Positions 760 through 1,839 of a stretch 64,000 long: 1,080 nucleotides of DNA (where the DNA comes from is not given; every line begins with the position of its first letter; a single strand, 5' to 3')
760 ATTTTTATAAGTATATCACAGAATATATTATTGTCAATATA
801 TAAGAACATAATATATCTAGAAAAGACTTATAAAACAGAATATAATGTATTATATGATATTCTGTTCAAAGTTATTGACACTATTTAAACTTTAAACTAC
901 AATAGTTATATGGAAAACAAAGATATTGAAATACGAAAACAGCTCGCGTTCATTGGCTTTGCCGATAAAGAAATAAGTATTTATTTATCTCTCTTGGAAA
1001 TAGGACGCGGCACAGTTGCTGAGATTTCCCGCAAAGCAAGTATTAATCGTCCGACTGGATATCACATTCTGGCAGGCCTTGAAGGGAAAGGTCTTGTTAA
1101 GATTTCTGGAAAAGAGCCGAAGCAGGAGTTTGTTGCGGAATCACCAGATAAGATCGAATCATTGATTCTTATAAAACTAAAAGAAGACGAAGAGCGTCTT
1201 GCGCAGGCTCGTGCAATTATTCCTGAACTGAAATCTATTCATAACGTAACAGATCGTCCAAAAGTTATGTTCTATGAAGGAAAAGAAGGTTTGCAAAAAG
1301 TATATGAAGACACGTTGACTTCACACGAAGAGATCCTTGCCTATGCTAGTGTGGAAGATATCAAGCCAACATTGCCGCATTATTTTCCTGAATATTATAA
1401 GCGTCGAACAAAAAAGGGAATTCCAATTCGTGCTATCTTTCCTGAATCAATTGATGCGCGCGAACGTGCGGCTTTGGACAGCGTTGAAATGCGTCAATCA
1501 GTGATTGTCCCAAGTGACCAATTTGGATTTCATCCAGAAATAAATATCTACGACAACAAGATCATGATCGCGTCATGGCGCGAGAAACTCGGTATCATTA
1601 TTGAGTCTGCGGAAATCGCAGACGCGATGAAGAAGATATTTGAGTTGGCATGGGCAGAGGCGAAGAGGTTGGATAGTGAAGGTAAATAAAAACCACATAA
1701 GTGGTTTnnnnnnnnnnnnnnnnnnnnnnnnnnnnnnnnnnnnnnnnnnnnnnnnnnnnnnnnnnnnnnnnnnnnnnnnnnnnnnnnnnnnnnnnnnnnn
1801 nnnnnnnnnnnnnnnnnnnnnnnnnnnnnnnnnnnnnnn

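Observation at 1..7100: Accessory cluster: three paralogous TrmB regulators interleaved with radical-SAM, ABC-F, heme-oxygenase-like, methyltransferase and cupin genes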

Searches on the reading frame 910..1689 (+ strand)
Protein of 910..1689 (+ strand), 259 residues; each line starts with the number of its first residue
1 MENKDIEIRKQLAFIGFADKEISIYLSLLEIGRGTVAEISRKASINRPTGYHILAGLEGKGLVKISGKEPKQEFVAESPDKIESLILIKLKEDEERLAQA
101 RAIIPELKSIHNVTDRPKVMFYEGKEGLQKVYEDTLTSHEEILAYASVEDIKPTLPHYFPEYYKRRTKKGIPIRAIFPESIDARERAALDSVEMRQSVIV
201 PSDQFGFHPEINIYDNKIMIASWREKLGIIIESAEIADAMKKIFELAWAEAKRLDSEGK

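Call 5: search_protein_families(library=pfam, proteins=[window:910-1689:+], max_evalue=0.01)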
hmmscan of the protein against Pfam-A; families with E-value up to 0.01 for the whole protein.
window:910-1689:+ (259 aa): 2 families
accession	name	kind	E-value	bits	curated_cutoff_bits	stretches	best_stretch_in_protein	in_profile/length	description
PF01978.25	TrmB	-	9.2e-13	48.3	25.6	1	12-76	1-64/68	Sugar-specific transcriptional regulator TrmB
PF09339.16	HTH_IclR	-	0.0064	16.7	22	0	33-63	16-48/52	IclR helix-turn-helix domain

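Call 6: search_protein_families(library=ncbifam, proteins=[window:910-1689:+], max_evalue=0.01)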
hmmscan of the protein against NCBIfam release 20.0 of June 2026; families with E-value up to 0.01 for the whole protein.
window:910-1689:+ (259 aa): 6 families
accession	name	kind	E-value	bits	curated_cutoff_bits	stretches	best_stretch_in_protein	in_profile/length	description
NF040851.1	tran_reg_TrmB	equivalog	6.3e-07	28.8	600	1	7-133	6-126/338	HTH-type sugar-sensing transcriptional regulator TrmB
NF047392.1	TransRegTrmBHalo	equivalog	3.2e-06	26.4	500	1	15-190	16-178/349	HTH-type sugar sensing transcriptional regulator TrmB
NF047390.1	TransRegTrmBL1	equivalog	0.00016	20.8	650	1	7-122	5-116/341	HTH-type sugar sensing transcriptional regulator TrmBL1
NF053606.1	Sta1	subfamily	0.0033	17.5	80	1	2-66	2-67/100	Sta1 family transcriptional regulator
NF007339.0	PRK09834.1-1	equivalog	0.0035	16.7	299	0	31-69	36-74/271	DNA-binding transcriptional regulator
TIGR01884.1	cas_HTH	subfamily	0.0059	16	60.2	0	15-71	138-194/202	CRISPR-associated CARF protein Csa3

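Call 10: find_encoding_contigs(protein=window:910-1686:+, flank=10000, max_places=6)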
Protein window:910-1686:+ (259 aa): 4 contigs read that carry it; 3 places shown.
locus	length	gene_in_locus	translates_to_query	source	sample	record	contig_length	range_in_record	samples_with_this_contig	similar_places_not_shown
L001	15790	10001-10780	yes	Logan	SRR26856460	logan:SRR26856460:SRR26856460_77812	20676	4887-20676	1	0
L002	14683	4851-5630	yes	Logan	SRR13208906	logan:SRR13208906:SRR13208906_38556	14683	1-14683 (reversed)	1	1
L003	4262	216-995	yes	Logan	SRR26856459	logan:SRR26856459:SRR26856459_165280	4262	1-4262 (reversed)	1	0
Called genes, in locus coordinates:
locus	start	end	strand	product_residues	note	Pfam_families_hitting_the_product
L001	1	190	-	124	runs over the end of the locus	PF01258:zf-dskA_traR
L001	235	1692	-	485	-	PF06821:Ser_hydrolase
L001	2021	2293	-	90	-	PF00312:Ribosomal_S15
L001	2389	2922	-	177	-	PF08378:NERD (faint), PF02021:UPF0102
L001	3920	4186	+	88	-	PF04024:PspC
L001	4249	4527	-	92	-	-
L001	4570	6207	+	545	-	PF01743:PolyA_pol, PF12627:PolyA_pol_RNAbd, PF01966:HD, PF13735:tRNA_NucTran2_2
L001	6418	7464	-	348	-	PF00291:PALP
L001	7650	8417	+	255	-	PF01978:TrmB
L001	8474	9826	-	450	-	PF04055:Radical_SAM (weak)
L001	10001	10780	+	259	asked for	PF01978:TrmB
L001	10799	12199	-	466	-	PF00005:ABC_tran, PF02463:SMC_N (faint), PF13401:AAA_22 (faint), PF13555:AAA_29 (faint), PF00004:AAA (faint), PF00005:ABC_tran, PF13304:AAA_21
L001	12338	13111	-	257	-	PF14518:Haem_oxygenas_2 (faint)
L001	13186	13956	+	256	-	PF01978:TrmB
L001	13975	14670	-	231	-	PF05175:MTS, PF02475:TRM5-TYW2_MTfase, PF10294:Methyltransf_16 (weak), PF13489:Methyltransf_23 (weak), PF06325:PrmA, PF13649:Methyltransf_25, PF13847:Methyltransf_31, PF08242:Methyltransf_12, +4 more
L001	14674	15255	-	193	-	PF00190:Cupin_1 (faint), PF02311:AraC_binding (weak), PF07883:Cupin_2 (weak), PF03079:ARD (weak)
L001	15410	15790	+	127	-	?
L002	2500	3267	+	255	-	PF01978:TrmB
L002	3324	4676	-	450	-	PF04055:Radical_SAM (weak)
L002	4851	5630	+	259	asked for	PF01978:TrmB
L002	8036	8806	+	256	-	PF01978:TrmB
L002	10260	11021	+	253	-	PF01978:TrmB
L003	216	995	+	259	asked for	PF01978:TrmB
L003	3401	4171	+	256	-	PF01978:TrmB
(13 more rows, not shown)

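Call 12: search_protein_families(library=pfam, proteins=[L001:8474-9826:-, L001:7650-8417:+, L001:6418-7464:-, L001:4249-4527:-, L001:3920-4186:+, L001:235-1692:-], max_evalue=0.01)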
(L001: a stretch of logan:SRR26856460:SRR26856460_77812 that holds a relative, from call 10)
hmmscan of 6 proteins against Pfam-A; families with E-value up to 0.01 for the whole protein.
L001:8474-9826:- (450 aa): 2 families
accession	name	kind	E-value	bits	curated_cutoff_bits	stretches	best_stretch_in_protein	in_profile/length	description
PF04055.27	Radical_SAM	-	2.3e-07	31.6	29.5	1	163-332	3-160/166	Radical SAM superfamily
PF02310.24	B12-binding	-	0.0031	17.8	32.1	1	26-103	17-99/121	B12 binding domain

L001:7650-8417:+ (255 aa): 3 families
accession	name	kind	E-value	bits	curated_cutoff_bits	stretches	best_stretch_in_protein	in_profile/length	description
PF01978.25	TrmB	-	1.2e-10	41.6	25.6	1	6-64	1-59/68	Sugar-specific transcriptional regulator TrmB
PF21984.2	DnaD_N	-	0.00052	20.6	27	1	5-91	8-98/101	DnaD N-terminal domain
PF12802.13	MarR_2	-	0.0006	20.4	27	1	10-58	2-51/61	MarR family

L001:6418-7464:- (348 aa): 1 family
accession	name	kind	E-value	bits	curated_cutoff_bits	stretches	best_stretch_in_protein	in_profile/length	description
PF00291.31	PALP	-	9.7e-21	74.8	35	1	28-228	21-207/295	Pyridoxal-phosphate dependent enzyme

L001:4249-4527:- (92 aa): 0 families

L001:3920-4186:+ (88 aa): 1 family
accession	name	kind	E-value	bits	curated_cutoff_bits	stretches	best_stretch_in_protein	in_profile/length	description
PF04024.17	PspC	-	5.4e-22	77.8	25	1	2-59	1-57/58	PspC domain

L001:235-1692:- (485 aa): 2 families
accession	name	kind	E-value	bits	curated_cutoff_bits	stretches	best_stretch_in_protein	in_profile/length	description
PF06821.19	Ser_hydrolase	-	2.7e-09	37.6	22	1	15-165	12-155/172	Serine hydrolase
PF00561.26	Abhydrolase_1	-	0.00018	21.7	25.8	0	128-165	202-240/245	alpha/beta hydrolase fold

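Call 13: search_protein_families(library=ncbifam, proteins=[L001:8474-9826:-, L001:7650-8417:+, L001:6418-7464:-, L001:4249-4527:-], max_evalue=0.01)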
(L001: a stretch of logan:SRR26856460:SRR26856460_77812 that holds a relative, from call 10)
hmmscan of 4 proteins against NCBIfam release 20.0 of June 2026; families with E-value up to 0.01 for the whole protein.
L001:8474-9826:- (450 aa): 7 families
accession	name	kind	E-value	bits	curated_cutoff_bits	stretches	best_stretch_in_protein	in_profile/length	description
TIGR04013.1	B12_SAM_MJ_1487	hypoth_equivalog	1.2e-07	30.9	251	1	112-346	109-337/382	TIGR04013 family B12-binding domain/radical SAM domain-containing protein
NF050148.1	rSAM_ApyD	equivalog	8.5e-07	27.7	750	1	161-328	202-353/645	RiPP biosynthesis radical SAM protein ApyD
TIGR04479.1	bcpD_PhpK_rSAM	subfamily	1.5e-05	23.6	600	1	159-331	242-399/504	PhpK family radical SAM P-methyltransferase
NF053743.1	LipS2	equivalog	2.7e-05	23.7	270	1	161-323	27-176/292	LipS2 family lipoyl synthase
NF038361.1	rSAM_Sden_1168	equivalog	0.0003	19.5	575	1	159-341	283-451/560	Sden_1168 family B12-binding radical SAM P-methyltransferase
TIGR04072.2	rSAM_ladder_B12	equivalog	0.00032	19.5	360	1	162-335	184-343/443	lipid biosynthesis B12-binding/radical SAM protein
TIGR03471.1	HpnJ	equivalog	0.0019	17.1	577.6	1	150-404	188-422/472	hopanoid biosynthesis associated radical SAM protein HpnJ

L001:7650-8417:+ (255 aa): 3 families
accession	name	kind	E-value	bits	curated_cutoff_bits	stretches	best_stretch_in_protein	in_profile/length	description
NF047390.1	TransRegTrmBL1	equivalog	1.6e-05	24.1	650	1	4-95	8-99/341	HTH-type sugar sensing transcriptional regulator TrmBL1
NF047392.1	TransRegTrmBHalo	equivalog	1.7e-05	24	500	1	8-88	15-95/349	HTH-type sugar sensing transcriptional regulator TrmB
NF053777.1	Saro0803TransReg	equivalog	0.0018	18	200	1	2-62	26-86/140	Saro_0803 family transcriptional regulator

L001:6418-7464:- (348 aa): 16 families
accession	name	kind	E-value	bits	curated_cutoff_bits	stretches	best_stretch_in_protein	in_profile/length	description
TIGR01136.1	cysKM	subfamily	1.5e-13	50.8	344.15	1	32-226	24-210/299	cysteine synthase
TIGR01139.1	cysK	equivalog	4.1e-13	49.3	350.95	1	33-226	25-210/298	cysteine synthase A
NF053679.1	CysteaSynCapA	equivalog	3.9e-12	45.6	600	1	8-220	6-216/329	cysteate synthase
TIGR01138.1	cysM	equivalog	4.5e-12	46.1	394.2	1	27-146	21-138/290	cysteine synthase B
NF007989.0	PRK10717.1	equivalog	1.8e-11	43.7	387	1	46-134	45-135/334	cysteine synthase A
TIGR01137.1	cysta_beta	equivalog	5.7e-10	38.4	510.25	1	34-218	31-209/457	cystathionine beta-synthase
NF008735.0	PRK11761.1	equivalog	1.8e-09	37.3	413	1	28-129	26-126/296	cysteine synthase CysM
NF004996.0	PRK06381.1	equivalog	1.6e-06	27.4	266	1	72-206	69-193/319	threonine synthase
NF005035.0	PRK06450.1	equivalog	2e-05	23.6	301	1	23-208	59-224/338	threonine synthase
NF006058.0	PRK08206.1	equivalog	4.6e-05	22.1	276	1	68-118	118-168/402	diaminopropionate ammonia-lyase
TIGR03945.1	PLP_SbnA_fam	equivalog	0.00013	21.1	349.95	1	32-218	25-205/304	2,3-diaminopropionate biosynthesis protein SbnA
NF006094.0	PRK08246.1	subfamily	0.00061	19.3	331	1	11-127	16-128/310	serine/threonine dehydratase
NF052478.1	CystDsulMYC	equivalog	0.0014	18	600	1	48-216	55-219/354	L-cysteine desulfhydrase Cds1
TIGR01747.1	diampropi_NH3ly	subfamily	0.0018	17.1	274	1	68-118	96-146/376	diaminopropionate ammonia-lyase family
NF006205.0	PRK08329.1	equivalog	0.0023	17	358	1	19-205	62-230/347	threonine synthase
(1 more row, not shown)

L001:4249-4527:- (92 aa): 0 families

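Call 25: find_homologous_proteins(query=L001:8474-9823:-)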
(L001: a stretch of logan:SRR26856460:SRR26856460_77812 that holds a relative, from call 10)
Query L001:8474-9823:- (449 aa): 130 proteins with E <= 0.001 among 4464 candidates; the best 120 are listed.
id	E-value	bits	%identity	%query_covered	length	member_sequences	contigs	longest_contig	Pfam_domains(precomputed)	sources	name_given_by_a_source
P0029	0.0e+0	1056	100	100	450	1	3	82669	PF04055.28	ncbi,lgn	-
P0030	7.2e-266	900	83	100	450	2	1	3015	PF04055.28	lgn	-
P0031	3.4e-257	872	81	100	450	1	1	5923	PF04055.28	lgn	-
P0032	3.1e-255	865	79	100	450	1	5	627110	PF04055.28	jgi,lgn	jgi:hypothetical protein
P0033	2.0e-193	661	62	100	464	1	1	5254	PF04055.28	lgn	-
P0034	1.2e-188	646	60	100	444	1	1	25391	-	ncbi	-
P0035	1.5e-183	629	59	100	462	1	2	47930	PF04055.28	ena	-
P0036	6.2e-165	567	54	100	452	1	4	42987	PF04055.28,PF02310.25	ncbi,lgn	-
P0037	1.7e-140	487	50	100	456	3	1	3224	PF04055.28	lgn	-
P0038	6.6e-140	485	51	100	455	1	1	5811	PF04055.28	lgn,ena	-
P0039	2.2e-138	480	49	100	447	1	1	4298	PF04055.28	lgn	-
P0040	5.5e-136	472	47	100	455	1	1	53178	PF04055.28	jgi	-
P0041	4.0e-135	469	48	100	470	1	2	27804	PF04055.28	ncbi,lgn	-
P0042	2.2e-132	460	46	100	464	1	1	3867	PF04055.28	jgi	jgi:hypothetical protein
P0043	1.6e-128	447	44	100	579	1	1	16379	PF04055.28,PF02310.25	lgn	-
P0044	4.2e-128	446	46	100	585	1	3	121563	PF04055.28,PF02310.25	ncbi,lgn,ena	-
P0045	7.1e-128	445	46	100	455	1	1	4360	PF04055.28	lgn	-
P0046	9.9e-128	445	46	100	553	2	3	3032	PF04055.28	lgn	-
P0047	8.9e-127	442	44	100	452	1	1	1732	PF04055.28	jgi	jgi:hypothetical protein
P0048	2.7e-126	440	45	100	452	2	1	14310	PF04055.28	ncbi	ncbi:MAG: radical SAM protein [Patescibacteria group bacterium]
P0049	1.1e-124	435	44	100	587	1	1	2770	PF04055.28,PF02310.25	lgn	-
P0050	3.4e-123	430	45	99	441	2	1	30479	PF04055.28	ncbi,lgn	-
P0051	2.0e-121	424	44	100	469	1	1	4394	PF04055.28,PF02310.25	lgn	-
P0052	3.4e-121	423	43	100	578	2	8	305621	PF04055.28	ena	-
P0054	6.1e-120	419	52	81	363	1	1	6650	PF04055.28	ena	-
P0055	1.3e-119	418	45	99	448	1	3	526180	PF04055.28,PF02310.25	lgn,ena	-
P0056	1.9e-119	418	45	99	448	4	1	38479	PF04055.28,PF02310.25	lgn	-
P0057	4.9e-119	416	43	100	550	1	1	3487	PF04055.28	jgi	jgi:hypothetical protein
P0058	1.1e-118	415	41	100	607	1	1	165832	PF04055.28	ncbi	-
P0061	2.9e-117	410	43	100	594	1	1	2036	PF04055.28,PF02310.25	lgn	-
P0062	5.2e-117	410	45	99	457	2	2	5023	PF04055.28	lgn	-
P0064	1.3e-116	408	44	100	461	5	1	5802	PF04055.28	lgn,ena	-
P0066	6.0e-116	406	42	100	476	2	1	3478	PF04055.28,PF02310.25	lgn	-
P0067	8.4e-116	406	44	99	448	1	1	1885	PF04055.28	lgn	-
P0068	1.6e-115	405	43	99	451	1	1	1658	PF04055.28,PF02310.25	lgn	-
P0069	7.3e-115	402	43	99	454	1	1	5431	PF04055.28,PF02310.25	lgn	-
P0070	1.9e-114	401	42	100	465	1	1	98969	PF04055.28,PF02310.25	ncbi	-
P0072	6.6e-114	399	42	99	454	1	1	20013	PF04055.28,PF02310.25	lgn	-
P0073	1.3e-112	395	42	99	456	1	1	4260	PF04055.28,PF02310.25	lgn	-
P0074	2.0e-112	394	55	66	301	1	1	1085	PF04055.28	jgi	jgi:hypothetical protein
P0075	3.3e-112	394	42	100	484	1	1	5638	PF04055.28,PF02310.25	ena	-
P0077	5.7e-112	393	43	96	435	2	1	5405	PF04055.28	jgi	-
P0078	4.2e-111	390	40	100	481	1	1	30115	PF04055.28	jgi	-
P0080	1.6e-110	388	41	99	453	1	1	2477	PF04055.28,PF02310.25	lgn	-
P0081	2.6e-109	384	40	99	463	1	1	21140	PF04055.28,PF02310.25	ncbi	-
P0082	5.0e-109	383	43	100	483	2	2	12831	PF04055.28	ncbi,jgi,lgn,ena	-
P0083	5.3e-109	383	41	100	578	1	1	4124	PF04055.28,PF02310.25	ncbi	-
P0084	7.0e-109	383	40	99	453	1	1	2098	PF04055.28,PF02310.25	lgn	-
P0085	2.2e-108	381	40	100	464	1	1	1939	PF04055.28,PF02310.25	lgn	-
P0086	4.2e-108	380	43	100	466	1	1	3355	PF04055.28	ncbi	-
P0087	4.5e-108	380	39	100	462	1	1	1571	PF04055.28,PF02310.25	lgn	-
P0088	1.4e-107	378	41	97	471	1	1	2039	PF04055.28,PF02310.25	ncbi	-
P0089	1.8e-107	378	40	100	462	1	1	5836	PF04055.28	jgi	jgi:hypothetical protein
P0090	2.1e-107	378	42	99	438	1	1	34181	PF04055.28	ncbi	-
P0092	1.5e-106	375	41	100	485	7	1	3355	PF04055.28,PF02310.25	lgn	-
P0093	2.8e-106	374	39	100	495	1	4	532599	PF04055.28,PF02310.25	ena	-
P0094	5.1e-106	373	39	99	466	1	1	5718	PF04055.28,PF02310.25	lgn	-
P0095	6.9e-106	373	39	100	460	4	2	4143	PF04055.28,PF02310.25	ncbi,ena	-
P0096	1.1e-105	372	38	100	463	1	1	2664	PF04055.28,PF02310.25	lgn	-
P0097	3.0e-105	371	41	99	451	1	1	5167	PF04055.28,PF02310.25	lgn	-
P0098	5.8e-105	370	43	100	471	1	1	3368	PF04055.28,PF02310.25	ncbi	-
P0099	2.2e-104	368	39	100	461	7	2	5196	PF04055.28,PF02310.25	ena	-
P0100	5.1e-104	367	40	99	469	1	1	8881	PF04055.28,PF02310.25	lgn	-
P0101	1.8e-103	365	43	99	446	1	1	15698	PF04055.28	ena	-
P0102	1.9e-103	365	39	100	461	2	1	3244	PF04055.28,PF02310.25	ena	-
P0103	1.0e-102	362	39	100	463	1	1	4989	PF04055.28,PF02310.25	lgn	-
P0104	2.9e-102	361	42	99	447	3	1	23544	PF04055.28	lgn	-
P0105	6.2e-102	360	43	99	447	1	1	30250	PF04055.28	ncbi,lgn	-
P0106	9.0e-102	359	41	100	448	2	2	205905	PF04055.28,PF02310.25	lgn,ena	-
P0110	4.5e-100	354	38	100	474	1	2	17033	PF04055.28,PF02310.25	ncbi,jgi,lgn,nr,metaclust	ncbi:MAG: radical SAM protein [uncultured bacterium]|nr:MAG: radical SAM protein [uncultured bacteri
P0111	6.4e-99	350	39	100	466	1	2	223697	PF04055.28,PF02310.25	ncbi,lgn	-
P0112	4.7e-98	347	38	98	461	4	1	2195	PF04055.28,PF02310.25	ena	-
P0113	4.4e-96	341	40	99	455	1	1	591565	PF04055.28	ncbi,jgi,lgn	-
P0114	5.1e-96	340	39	99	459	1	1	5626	PF04055.28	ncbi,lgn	-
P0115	4.1e-95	337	37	97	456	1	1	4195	PF04055.28,PF02310.25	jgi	jgi:hypothetical protein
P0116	5.2e-95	337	45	80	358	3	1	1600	PF04055.28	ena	-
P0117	1.2e-93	332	38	99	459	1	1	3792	PF04055.28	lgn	-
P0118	5.5e-93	330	40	99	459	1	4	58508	PF04055.28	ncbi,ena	-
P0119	3.0e-92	328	37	99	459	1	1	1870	PF04055.28,PF02310.25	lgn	-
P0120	3.9e-92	328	40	100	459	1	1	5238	PF04055.28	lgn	-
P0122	2.3e-91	325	36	99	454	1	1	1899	PF04055.28,PF02310.25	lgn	-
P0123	2.7e-90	321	38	100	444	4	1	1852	PF04055.28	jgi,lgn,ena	-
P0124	2.7e-89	318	37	99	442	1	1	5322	PF04055.28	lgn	-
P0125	1.6e-88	316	37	99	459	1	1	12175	PF04055.28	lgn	-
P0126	4.1e-88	314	36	99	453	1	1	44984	PF04055.28,PF02310.25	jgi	jgi:radical SAM superfamily enzyme YgiQ (UPF0313 family)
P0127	1.3e-87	313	40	81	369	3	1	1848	PF04055.28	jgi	jgi:hypothetical protein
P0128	9.0e-85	303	37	93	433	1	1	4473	PF04055.28,PF02310.25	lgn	-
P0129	3.2e-83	298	38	100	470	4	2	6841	PF04055.28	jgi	jgi:hypothetical protein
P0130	3.4e-83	298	34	100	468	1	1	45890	PF04055.28,PF02310.25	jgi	jgi:hypothetical protein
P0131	3.4e-82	295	38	99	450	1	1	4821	PF04055.28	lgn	-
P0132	2.6e-81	292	37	99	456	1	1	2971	PF04055.28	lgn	-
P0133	3.7e-81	291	37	99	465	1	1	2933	PF04055.28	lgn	-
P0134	1.8e-80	289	36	100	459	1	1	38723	PF04055.28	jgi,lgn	jgi:radical SAM superfamily enzyme YgiQ (UPF0313 family)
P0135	2.0e-80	289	33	100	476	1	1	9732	PF04055.28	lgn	-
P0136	2.0e-80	289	37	100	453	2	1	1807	PF04055.28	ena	-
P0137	7.8e-80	287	34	100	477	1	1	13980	PF04055.28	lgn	-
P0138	9.6e-80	287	44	66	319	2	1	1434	PF04055.28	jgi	jgi:hypothetical protein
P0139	2.4e-79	285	34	100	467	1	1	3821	PF04055.28,PF02310.25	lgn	-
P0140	6.6e-79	284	37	97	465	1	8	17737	PF04055.28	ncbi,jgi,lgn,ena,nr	ncbi:MAG TPA: radical SAM protein [Candidatus Nanoarchaeia archaeon]|nr:radical SAM protein [Candida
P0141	1.8e-78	282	35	99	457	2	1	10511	PF04055.28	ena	-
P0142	1.3e-77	280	34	100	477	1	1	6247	PF04055.28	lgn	-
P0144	1.9e-75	273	36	100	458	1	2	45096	PF04055.28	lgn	-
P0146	7.2e-72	261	32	100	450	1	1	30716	PF04055.28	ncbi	-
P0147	2.6e-71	259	33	100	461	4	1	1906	PF04055.28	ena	-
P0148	2.9e-71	259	35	100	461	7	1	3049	PF04055.28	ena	-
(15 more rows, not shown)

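Call 26: find_encoding_contigs(protein=P0032, flank=10000, max_places=1)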
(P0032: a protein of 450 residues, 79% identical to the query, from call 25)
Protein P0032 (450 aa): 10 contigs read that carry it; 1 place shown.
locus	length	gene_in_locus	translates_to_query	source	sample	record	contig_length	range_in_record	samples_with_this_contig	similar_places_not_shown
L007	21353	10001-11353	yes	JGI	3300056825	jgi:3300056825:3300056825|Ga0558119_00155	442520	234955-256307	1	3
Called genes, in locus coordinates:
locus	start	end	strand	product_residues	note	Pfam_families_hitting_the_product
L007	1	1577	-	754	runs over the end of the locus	-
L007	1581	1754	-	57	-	-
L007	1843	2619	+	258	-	PF01471:PG_binding_1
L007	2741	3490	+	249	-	PF01135:PCMT (weak), PF01209:Ubie_methyltran (weak), PF08003:Methyltransf_9 (weak), PF13489:Methyltransf_23, PF13847:Methyltransf_31, PF08241:Methyltransf_11, PF08242:Methyltransf_12, PF13649:Methyltransf_25, +1 more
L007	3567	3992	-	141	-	-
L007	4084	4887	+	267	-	PF03372:Exo_endo_phos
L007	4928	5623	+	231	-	-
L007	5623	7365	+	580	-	PF06418:CTP_synth_N, PF07722:Peptidase_C26 (faint), PF00117:GATase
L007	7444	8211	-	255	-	PF01978:TrmB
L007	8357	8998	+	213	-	-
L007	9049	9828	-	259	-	PF01978:TrmB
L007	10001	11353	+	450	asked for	PF04055:Radical_SAM (weak)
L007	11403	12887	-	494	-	PF01743:PolyA_pol, PF12627:PolyA_pol_RNAbd, PF01966:HD, PF13735:tRNA_NucTran2_2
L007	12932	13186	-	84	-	PF04024:PspC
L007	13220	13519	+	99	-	-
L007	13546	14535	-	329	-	-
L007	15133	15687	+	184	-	PF02021:UPF0102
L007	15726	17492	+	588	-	-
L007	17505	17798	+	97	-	-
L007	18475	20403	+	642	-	PF00580:UvrD-helicase, PF13086:AAA_11 (faint), PF13245:AAA_19, PF13604:AAA_30 (faint), PF01443:Viral_helicase1 (faint), PF13087:AAA_12 (faint), PF13361:UvrD_C, PF13538:UvrD_C_2 (weak)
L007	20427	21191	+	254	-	PF03372:Exo_endo_phos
